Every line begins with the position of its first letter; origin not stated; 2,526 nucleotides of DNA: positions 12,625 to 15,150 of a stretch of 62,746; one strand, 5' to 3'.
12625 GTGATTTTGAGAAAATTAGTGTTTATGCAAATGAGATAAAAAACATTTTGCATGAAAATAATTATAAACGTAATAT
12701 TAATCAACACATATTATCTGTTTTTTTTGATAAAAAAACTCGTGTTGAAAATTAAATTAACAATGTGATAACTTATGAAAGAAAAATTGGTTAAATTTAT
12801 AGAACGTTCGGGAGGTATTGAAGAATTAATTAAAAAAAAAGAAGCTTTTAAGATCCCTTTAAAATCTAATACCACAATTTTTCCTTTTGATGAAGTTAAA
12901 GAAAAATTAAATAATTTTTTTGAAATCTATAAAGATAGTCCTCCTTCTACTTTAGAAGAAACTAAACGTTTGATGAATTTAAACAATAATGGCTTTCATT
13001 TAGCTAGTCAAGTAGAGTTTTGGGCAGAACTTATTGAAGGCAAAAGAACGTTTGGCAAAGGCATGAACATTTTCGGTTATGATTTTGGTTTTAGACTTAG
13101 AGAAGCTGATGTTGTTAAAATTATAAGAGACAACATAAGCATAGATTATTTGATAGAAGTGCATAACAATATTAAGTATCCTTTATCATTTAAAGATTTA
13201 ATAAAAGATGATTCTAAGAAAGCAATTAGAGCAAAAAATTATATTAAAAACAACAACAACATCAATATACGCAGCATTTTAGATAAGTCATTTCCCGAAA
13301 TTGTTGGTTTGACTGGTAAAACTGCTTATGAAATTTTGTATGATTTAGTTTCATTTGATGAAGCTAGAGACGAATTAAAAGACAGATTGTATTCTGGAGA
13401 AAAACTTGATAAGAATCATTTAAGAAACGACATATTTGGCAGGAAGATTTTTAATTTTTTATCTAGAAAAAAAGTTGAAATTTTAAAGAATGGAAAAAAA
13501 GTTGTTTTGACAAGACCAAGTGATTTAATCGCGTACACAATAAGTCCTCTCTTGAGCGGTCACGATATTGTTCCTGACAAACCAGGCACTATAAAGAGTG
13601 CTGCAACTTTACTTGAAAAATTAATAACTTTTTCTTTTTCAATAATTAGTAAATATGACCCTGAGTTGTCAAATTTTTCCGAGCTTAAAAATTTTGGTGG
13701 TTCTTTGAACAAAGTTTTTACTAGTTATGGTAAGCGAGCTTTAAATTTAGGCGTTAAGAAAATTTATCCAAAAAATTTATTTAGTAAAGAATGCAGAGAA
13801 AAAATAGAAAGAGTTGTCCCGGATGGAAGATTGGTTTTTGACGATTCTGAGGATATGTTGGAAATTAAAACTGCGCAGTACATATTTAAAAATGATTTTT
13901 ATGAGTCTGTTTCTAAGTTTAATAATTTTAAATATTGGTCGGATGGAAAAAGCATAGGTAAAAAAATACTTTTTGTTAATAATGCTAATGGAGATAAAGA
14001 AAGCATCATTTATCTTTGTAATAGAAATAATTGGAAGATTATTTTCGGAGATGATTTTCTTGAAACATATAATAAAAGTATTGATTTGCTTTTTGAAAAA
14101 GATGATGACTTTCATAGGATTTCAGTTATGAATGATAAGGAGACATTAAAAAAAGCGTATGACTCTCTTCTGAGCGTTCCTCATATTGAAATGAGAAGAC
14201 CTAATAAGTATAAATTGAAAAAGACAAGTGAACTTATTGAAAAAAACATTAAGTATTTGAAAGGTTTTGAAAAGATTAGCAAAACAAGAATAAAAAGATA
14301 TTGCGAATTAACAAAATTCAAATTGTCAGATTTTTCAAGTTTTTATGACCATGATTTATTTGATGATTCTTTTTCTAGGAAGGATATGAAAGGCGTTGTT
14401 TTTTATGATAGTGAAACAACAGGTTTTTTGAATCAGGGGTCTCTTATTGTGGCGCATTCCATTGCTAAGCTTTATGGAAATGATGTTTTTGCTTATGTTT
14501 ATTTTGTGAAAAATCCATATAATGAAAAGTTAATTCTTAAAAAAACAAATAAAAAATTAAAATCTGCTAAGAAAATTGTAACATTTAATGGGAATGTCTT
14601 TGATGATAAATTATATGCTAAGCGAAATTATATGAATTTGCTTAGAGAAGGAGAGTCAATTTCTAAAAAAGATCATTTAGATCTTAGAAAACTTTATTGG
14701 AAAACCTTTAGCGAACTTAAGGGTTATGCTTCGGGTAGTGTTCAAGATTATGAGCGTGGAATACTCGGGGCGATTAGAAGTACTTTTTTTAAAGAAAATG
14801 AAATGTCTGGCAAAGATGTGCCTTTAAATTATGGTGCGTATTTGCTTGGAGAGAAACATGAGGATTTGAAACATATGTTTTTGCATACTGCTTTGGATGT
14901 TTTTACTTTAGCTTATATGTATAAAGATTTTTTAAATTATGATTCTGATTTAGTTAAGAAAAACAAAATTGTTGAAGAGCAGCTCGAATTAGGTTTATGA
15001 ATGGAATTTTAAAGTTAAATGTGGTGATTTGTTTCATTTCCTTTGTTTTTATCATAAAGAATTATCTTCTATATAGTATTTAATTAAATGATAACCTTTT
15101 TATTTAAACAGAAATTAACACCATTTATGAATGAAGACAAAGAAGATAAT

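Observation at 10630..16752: Bacterial replisome-derived cassette in an archaeon: dead DnaG, double nuclease and divergent DnaB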

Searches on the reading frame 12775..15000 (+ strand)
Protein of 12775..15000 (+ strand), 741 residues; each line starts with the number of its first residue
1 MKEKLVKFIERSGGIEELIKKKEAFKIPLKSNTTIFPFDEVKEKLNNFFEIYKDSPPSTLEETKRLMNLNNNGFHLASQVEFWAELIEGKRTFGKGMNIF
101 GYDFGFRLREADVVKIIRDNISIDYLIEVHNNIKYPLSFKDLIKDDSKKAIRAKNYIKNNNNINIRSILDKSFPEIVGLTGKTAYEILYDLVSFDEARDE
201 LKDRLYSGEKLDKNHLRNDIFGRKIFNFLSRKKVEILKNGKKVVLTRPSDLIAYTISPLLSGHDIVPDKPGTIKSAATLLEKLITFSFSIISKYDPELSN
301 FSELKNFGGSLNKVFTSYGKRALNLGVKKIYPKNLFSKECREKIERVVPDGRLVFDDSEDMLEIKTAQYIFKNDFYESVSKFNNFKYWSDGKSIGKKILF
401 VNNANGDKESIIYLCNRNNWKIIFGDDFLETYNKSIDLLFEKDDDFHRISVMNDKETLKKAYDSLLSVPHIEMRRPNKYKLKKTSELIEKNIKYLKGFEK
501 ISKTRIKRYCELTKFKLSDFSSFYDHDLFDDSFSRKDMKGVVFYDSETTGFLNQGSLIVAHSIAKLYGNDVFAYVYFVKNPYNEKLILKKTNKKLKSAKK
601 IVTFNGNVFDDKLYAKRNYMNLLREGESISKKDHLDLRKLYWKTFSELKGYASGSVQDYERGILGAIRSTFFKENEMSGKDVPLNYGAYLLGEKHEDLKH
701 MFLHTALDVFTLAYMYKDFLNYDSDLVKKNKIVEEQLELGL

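Call 3: search_protein_families(library=pfam, proteins=[window:12775-15000:+], max_evalue=0.1)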
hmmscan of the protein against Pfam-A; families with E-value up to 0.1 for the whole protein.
window:12775-15000:+ (741 aa): 1 family
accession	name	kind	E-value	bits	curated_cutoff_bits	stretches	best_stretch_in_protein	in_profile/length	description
PF13482.12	RNase_H_2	-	6.8e-17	62.3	22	1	542-717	1-162/165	RNase_H superfamily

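Call 4: search_protein_families(library=phrogs, proteins=[window:12775-15000:+], max_evalue=0.1)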
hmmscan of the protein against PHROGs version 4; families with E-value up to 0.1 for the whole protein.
window:12775-15000:+ (741 aa): 2 families
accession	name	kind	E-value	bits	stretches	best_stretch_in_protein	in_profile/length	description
phrog_403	-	DNA, RNA and nucleotide metabolism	0.0025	17.8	1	537-727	63-254/321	DNA polymerase exonuclease subunit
phrog_33690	-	unknown function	0.072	14.3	0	504-537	26-59/103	-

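Call 5: search_protein_families(library=padloc, proteins=[window:12775-15000:+], max_evalue=0.1)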
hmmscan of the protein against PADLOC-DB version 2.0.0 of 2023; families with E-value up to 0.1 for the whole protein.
window:12775-15000:+ (741 aa): 0 families

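Call 6: search_protein_families(library=ncbifam, proteins=[window:12775-15000:+], max_evalue=0.1)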
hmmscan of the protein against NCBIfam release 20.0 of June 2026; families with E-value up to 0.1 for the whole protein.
window:12775-15000:+ (741 aa): 0 families

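Call 11: search_solved_structures(query=window:12775-15000:+, max_evalue=10)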
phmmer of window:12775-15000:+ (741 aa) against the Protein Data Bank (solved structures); distinct sequences matched with E-value up to 10: 1.
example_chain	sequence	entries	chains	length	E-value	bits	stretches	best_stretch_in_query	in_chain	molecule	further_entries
8un9_A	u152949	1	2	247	0.0015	20.1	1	538-716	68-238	Exonuclease MrfB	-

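Call 14: find_homologous_proteins(query=window:12775-15000:+, max_evalue=0.01)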
Query window:12775-15000:+ (741 aa): 1 proteins with E <= 0.01 among 8000 candidates.
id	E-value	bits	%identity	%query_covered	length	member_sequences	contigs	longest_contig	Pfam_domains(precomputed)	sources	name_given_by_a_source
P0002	0.0e+0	1639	100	100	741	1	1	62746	PF13482.13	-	-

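Call 54: predict_structure(protein=P0002)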
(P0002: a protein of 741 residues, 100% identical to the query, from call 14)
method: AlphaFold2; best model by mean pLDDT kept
length: 741 residues; sequences in the alignment: 1
mean_pLDDT: 33.2   pTM: 0.19
mean pLDDT of the five models: 33.2, 29.1, 28.7, 27.7, 26.2
residues with pLDDT >= 90: 0; 70-90: 0; 50-70: 0; < 50: 741
segments of 3 or more residues with pLDDT < 50: 1-741
pLDDT, mean of each block of 10 residues (from residue 1): 37 40 30 33 42 38 37 34 35 32 29 35 37 35 41 39 36 35 38 36 32 35 34 33 33 34 32 33 36 33 32 32 31 39 39 38 26 28 25 29 30 29 31 29 29 34 32 25 29 30 32 31 30 31 29 33 35 27 27 28 28 34 35 37 35 33 33 33 32 38 39 35 37 34 30
secondary structure, 60 per line:
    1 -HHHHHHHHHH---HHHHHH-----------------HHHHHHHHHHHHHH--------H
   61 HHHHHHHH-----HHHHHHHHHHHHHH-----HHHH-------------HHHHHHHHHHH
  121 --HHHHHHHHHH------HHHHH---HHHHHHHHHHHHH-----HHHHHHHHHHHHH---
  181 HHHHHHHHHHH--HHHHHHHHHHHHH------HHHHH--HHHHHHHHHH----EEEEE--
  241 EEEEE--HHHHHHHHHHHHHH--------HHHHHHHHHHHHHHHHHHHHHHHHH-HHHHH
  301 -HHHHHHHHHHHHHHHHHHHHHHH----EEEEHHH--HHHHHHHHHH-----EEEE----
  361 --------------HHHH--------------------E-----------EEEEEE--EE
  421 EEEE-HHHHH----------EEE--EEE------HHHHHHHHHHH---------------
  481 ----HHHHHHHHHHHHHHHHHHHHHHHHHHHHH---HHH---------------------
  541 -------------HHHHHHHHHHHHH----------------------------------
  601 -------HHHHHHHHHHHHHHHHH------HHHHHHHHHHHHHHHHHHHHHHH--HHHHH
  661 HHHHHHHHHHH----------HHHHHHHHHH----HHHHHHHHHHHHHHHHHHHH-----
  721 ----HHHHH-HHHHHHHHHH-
elements in order (helices of 4 or more, strands of 3 or more residues): H2-11 H15-20 H38-51 H60-68 H74-87 H93-96 H110-120 H123-132 H139-143 H147-159 H165-177 H181-191 H194-206 H213-217 H220-229 E234-238 E241-245 H248-261 H270-294 H296-300 H302-324 E329-332 H338-347 E353-356 H375-378 E411-416 E419-424 H426-430 E441-443 E446-448 H455-465 H485-513 H554-566 H608-624 H631-653 H656-671 H682-691 H696-715 H725-729 H731-740

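Call 55: find_related_loci(query=window:12775-15000:+, collection=metagenome_contigs, flank=8000)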
Query window:12775-15000:+ (741 aa) in metagenome_contigs; peptide patterns used: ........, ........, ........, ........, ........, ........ (x = any residue, [..] = any of these).
446 stretches matched a pattern, but none encodes a relative of the query by tblastn (E <= 1e-3).

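Call 56: find_related_loci(query=window:12775-15000:+, collection=viral_contigs, flank=8000)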
Query window:12775-15000:+ (741 aa) in viral_contigs; peptide patterns used: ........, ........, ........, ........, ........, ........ (x = any residue, [..] = any of these).
41 stretches matched a pattern, but none encodes a relative of the query by tblastn (E <= 1e-3).

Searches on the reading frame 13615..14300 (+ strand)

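Call 64: search_solved_structures(query=window:13615-14300:+, max_evalue=10, show_alignments=3)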
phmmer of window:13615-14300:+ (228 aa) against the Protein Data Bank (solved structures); distinct sequences matched with E-value up to 10: 0.

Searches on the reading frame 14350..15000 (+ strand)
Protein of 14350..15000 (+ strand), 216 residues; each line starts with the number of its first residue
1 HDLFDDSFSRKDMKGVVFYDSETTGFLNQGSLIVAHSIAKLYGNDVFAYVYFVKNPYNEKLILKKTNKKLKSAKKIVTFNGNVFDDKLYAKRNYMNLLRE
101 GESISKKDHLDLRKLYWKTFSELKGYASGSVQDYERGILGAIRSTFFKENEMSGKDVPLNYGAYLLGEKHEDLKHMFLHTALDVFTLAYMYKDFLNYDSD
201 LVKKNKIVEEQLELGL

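Call 52: search_solved_structures(query=window:14350-15000:+, max_evalue=10, show_alignments=3)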
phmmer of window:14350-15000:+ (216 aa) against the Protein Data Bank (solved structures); distinct sequences matched with E-value up to 10: 3.
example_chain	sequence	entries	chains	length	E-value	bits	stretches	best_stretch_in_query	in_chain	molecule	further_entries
8un9_A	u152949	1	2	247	0.00042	23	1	14-191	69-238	Exonuclease MrfB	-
1wu2_A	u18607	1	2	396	0.55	12.9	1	32-105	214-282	molybdopterin biosynthesis moeA protein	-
1c4t_A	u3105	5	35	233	1.3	11.6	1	86-157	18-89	PROTEIN (DIHYDROLIPOAMIDE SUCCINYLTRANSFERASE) | DIHYDROLIPOAMIDE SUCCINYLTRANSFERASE | Dihydrolipoyllysine-residue succinyltransferase component of 2-oxoglutar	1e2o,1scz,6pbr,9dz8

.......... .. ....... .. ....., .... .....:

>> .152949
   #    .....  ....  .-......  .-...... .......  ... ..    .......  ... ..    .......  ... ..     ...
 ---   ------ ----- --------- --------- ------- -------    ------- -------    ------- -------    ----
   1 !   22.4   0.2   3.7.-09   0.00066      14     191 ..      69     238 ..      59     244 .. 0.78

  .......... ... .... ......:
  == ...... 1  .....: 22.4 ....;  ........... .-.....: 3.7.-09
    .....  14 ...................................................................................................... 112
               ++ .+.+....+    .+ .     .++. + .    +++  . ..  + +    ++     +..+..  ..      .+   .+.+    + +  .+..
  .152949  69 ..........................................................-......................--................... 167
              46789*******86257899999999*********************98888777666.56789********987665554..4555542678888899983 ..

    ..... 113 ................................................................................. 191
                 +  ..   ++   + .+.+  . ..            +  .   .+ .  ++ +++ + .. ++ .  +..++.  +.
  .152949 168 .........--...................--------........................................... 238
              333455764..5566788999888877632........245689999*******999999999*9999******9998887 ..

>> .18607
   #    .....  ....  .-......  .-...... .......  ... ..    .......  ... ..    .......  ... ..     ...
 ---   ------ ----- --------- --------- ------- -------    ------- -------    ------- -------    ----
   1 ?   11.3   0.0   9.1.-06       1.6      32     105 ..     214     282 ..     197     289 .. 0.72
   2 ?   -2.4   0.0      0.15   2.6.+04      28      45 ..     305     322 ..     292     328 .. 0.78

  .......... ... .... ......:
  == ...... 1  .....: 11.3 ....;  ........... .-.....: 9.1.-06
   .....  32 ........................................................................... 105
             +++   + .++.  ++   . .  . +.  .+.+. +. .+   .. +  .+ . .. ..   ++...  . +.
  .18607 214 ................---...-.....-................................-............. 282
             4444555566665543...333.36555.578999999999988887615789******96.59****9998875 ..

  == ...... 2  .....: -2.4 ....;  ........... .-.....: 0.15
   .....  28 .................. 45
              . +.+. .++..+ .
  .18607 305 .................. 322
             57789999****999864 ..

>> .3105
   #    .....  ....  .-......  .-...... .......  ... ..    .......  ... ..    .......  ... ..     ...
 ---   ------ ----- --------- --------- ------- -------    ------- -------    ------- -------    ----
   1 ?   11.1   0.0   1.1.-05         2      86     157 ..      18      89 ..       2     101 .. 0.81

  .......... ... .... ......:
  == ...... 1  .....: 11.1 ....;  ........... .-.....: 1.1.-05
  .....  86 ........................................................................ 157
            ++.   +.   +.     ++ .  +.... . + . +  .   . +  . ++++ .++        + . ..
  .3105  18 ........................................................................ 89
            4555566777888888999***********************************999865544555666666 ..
